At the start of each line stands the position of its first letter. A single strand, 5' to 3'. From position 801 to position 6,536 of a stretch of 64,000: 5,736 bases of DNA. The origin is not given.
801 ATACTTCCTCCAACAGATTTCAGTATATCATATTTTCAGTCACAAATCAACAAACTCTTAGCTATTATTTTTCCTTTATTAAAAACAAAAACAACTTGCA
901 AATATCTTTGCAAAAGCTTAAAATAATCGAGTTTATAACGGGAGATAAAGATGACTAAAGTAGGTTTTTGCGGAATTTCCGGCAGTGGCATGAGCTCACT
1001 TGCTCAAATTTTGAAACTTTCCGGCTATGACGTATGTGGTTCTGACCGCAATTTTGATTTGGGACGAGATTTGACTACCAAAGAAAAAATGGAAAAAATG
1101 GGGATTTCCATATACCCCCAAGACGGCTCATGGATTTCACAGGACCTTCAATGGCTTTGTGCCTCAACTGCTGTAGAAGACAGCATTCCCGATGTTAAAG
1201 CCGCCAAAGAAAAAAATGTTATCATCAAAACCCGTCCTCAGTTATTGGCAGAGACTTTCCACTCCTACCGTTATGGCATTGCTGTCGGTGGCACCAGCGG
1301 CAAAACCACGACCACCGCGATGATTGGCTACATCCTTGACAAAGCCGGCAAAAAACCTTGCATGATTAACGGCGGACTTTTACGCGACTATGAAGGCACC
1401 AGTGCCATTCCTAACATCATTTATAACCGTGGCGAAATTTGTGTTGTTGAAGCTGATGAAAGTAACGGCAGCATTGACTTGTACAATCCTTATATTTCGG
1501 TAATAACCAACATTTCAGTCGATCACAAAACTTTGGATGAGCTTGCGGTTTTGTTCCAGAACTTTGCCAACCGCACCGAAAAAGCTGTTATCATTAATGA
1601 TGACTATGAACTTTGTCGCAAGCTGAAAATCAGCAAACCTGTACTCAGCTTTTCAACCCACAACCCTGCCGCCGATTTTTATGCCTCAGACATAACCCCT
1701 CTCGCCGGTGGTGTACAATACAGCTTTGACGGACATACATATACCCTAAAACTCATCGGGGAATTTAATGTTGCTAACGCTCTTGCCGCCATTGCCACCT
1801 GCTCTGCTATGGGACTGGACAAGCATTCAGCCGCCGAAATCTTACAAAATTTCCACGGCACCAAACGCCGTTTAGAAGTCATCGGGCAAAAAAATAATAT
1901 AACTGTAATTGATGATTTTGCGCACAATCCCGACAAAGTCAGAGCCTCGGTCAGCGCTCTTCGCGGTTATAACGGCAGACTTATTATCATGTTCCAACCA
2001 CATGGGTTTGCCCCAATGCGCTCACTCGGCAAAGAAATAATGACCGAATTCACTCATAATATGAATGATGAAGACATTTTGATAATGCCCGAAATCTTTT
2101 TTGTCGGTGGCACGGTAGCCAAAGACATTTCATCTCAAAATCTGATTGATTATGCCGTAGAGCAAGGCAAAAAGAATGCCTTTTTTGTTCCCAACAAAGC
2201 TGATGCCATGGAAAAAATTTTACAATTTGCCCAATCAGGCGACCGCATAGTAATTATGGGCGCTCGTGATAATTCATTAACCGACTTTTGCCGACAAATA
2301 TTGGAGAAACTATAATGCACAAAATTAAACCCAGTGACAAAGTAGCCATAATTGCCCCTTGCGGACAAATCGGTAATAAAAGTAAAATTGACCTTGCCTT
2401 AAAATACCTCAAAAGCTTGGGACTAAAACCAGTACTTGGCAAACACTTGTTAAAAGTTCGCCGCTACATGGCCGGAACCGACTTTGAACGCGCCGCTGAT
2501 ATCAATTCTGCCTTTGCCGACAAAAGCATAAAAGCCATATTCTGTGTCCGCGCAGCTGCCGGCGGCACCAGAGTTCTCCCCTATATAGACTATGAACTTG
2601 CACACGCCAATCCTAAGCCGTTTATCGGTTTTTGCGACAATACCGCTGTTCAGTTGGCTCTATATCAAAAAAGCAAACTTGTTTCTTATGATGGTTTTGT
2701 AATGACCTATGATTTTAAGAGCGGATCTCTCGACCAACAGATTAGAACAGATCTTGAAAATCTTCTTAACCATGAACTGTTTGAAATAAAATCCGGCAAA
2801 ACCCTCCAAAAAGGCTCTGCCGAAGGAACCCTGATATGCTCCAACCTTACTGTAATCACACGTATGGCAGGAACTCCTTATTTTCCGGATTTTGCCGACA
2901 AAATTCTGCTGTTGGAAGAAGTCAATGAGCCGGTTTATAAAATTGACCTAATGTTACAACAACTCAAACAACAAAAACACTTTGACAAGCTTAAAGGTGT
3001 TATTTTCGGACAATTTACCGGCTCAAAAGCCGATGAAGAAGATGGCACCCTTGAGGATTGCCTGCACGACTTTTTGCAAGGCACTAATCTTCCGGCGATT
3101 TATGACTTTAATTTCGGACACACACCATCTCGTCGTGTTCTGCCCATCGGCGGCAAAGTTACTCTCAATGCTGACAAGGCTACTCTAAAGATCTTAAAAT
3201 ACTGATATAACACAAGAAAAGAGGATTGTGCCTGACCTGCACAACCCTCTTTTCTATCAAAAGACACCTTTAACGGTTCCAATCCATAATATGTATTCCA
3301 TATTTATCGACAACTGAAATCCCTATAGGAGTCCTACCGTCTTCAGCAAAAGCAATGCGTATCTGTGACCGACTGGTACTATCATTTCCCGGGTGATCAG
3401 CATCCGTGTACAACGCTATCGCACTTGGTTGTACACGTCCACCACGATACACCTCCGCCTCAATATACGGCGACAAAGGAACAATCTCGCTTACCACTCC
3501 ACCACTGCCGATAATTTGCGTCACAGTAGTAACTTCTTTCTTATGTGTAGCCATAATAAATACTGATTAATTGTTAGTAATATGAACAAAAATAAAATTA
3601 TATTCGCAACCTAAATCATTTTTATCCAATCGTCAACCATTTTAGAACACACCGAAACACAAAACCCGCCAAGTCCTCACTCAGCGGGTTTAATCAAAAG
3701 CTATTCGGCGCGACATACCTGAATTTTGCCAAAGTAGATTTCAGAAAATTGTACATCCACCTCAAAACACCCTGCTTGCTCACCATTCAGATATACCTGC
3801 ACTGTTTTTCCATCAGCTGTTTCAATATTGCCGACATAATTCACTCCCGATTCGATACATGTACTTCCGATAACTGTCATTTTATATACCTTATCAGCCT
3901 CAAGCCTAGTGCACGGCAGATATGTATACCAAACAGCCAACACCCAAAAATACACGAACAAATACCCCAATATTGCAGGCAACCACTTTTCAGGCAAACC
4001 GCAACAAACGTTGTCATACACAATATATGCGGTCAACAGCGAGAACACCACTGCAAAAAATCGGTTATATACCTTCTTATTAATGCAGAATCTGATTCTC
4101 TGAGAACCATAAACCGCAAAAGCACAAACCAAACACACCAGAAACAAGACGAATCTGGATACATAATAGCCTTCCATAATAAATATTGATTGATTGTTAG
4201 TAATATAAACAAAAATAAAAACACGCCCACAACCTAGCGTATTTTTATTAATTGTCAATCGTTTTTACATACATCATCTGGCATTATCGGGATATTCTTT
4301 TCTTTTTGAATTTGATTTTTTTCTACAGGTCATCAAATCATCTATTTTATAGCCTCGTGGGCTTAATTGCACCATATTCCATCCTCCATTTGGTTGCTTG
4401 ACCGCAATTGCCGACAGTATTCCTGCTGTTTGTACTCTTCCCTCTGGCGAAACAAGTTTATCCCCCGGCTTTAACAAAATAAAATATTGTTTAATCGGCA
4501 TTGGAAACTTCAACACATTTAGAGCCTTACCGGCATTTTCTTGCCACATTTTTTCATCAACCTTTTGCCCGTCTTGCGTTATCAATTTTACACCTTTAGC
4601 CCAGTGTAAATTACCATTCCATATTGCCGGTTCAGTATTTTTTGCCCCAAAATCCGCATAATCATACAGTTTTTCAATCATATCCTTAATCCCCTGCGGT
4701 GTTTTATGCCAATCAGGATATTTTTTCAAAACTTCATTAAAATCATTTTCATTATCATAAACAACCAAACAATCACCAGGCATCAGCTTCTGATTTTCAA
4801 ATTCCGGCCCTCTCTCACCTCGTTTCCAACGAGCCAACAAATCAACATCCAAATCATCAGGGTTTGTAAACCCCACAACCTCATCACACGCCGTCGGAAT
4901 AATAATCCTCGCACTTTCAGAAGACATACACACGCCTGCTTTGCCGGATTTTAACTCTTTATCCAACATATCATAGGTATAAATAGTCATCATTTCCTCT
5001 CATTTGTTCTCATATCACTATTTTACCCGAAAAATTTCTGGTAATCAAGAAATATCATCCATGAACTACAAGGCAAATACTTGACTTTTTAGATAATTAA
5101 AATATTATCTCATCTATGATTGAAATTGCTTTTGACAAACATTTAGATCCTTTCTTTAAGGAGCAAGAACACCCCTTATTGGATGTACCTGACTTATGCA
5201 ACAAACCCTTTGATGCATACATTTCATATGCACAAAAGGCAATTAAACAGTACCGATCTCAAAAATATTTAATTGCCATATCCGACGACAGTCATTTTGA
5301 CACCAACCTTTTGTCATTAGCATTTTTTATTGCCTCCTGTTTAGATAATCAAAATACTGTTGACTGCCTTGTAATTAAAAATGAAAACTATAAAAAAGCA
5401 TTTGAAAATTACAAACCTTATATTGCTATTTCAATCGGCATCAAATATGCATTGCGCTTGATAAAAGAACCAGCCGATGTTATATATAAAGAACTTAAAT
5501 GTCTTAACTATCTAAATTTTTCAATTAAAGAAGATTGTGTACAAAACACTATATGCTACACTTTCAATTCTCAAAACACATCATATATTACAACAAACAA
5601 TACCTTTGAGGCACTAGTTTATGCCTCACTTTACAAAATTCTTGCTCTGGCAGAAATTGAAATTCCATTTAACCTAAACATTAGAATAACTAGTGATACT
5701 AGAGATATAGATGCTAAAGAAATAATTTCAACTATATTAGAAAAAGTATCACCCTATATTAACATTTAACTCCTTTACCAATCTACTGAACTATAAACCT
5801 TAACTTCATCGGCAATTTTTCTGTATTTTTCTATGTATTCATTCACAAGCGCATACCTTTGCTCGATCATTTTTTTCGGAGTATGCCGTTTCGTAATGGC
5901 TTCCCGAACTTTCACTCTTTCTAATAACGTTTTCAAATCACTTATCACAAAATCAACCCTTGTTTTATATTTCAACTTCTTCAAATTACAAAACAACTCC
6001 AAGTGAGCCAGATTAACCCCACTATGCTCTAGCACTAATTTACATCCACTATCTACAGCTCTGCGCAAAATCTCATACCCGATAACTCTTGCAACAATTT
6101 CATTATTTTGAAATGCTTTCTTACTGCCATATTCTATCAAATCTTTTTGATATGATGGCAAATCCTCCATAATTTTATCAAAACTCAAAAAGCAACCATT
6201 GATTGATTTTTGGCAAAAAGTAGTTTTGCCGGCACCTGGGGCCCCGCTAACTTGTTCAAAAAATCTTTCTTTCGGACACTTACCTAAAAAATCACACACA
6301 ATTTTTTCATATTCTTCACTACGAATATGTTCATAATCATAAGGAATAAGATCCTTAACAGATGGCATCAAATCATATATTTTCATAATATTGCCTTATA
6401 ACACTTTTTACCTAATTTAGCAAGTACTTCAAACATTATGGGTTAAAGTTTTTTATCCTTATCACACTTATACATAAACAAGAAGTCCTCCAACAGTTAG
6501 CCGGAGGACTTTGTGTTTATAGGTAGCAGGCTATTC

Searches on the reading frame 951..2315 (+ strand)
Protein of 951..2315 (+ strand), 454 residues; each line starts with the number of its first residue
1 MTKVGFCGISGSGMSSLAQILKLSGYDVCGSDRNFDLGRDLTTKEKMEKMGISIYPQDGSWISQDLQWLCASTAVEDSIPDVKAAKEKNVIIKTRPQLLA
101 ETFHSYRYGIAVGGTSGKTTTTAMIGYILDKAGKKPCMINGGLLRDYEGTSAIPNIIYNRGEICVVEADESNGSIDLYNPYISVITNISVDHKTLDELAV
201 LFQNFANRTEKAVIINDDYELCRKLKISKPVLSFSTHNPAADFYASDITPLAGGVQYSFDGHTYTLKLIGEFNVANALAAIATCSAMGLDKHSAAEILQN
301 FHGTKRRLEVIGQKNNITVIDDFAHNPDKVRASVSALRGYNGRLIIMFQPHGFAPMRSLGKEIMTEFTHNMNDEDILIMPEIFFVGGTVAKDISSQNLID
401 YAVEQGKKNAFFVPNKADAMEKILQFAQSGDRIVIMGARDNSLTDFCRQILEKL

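Call 28: search_protein_families(library=ncbifam, proteins=[window:951-2315:+], max_evalue=0.00001)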
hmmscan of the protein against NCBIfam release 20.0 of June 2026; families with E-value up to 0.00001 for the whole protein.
window:951-2315:+ (454 aa): 26 families (the best 25 are shown)
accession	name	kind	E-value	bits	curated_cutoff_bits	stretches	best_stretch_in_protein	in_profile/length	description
TIGR01082.1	murC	equivalog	1.5e-92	311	335.1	1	5-442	3-442/449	UDP-N-acetylmuramate--L-alanine ligase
NF011171.0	PRK14573.1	equivalog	1.3e-49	168.8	1015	1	5-438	8-434/809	bifunctional UDP-N-acetylmuramate--L-alanine ligase/D-alanine--D-alanine ligase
TIGR01081.1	mpl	equivalog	3.8e-44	151.4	388.7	1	6-437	4-432/448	UDP-N-acetylmuramate:L-alanyl-gamma-D-glutamyl-meso-diaminopimelate ligase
NF001126.0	PRK00139.1-4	equivalog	4.3e-30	104.7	373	1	182-348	196-374/486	UDP-N-acetylmuramoyl-L-alanyl-D-glutamate--2,6-diaminopimelate ligase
NF053645.1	pMurC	equivalog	4.3e-28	98.3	560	2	4-196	4-196/492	pseudomurein biosynthesis peptide ligase pMurC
NF001124.0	PRK00139.1-2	equivalog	2.2e-27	96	476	1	199-437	226-466/500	UDP-N-acetylmuramoyl-L-alanyl-D-glutamate--2,6-diaminopimelate ligase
TIGR01087.1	murD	equivalog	5.3e-27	95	211.95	1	3-338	1-339/441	UDP-N-acetylmuramoyl-L-alanine--D-glutamate ligase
TIGR01085.1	murE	subfamily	1.9e-26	93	257.3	1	183-437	181-445/472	UDP-N-acetylmuramyl-tripeptide synthetase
TIGR01143.1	murF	subfamily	7.9e-23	81.1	288.6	1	109-443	76-411/418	UDP-N-acetylmuramoyl-tripeptide--D-alanyl-D-alanine ligase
NF053648.1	pMurE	equivalog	2.2e-22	79.4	600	1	179-439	189-452/464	pseudomurein biosynthesis peptide ligase pMurE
NF001123.0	PRK00139.1-1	equivalog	1.5e-19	70.1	586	1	182-437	199-463/493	UDP-N-acetylmuramoyl-L-alanyl-D-glutamate--2,6-diaminopimelate ligase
NF053646.1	pMurD1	equivalog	5.2e-19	68.2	610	1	13-439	11-442/465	pseudomurein biosynthesis peptide ligase pMurD1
NF010628.0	PRK14022.1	equivalog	7.6e-19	67.8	536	1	186-348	207-372/483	UDP-N-acetylmuramoyl-L-alanyl-D-glutamate--L-lysine ligase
NF008896.0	PRK11929.1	equivalog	3.4e-18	64.9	1023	1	110-443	607-949/965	bifunctional UDP-N-acetylmuramoyl-L-alanyl-D-glutamate--2,6-diaminopimelate ligase MurE/UDP-N-acetylmuramoyl-tripeptide--D-alanyl-D-alanine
NF053647.1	pMurD2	equivalog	8.1e-17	61.2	550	2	8-234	7-231/405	pseudomurein biosynthesis peptide ligase pMurD2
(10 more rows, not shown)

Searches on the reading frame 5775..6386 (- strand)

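Call 19: search_protein_families(library=pfam, proteins=[window:5775-6386:-], max_evalue=0.001)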
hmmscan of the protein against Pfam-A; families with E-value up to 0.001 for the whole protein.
window:5775-6386:- (203 aa): 2 families
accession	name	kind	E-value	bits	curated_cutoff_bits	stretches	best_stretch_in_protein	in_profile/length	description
PF13671.12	AAA_33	-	3.4e-06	27.8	27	1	47-174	5-133/143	AAA domain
PF06414.18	Zeta_toxin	-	2.2e-05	24.4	22.3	1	46-198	21-185/199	Zeta toxin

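Call 43: search_protein_families(library=padloc, proteins=[window:5775-6386:-], max_evalue=0.01)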
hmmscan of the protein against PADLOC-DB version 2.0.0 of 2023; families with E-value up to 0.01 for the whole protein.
window:5775-6386:- (203 aa): 0 families
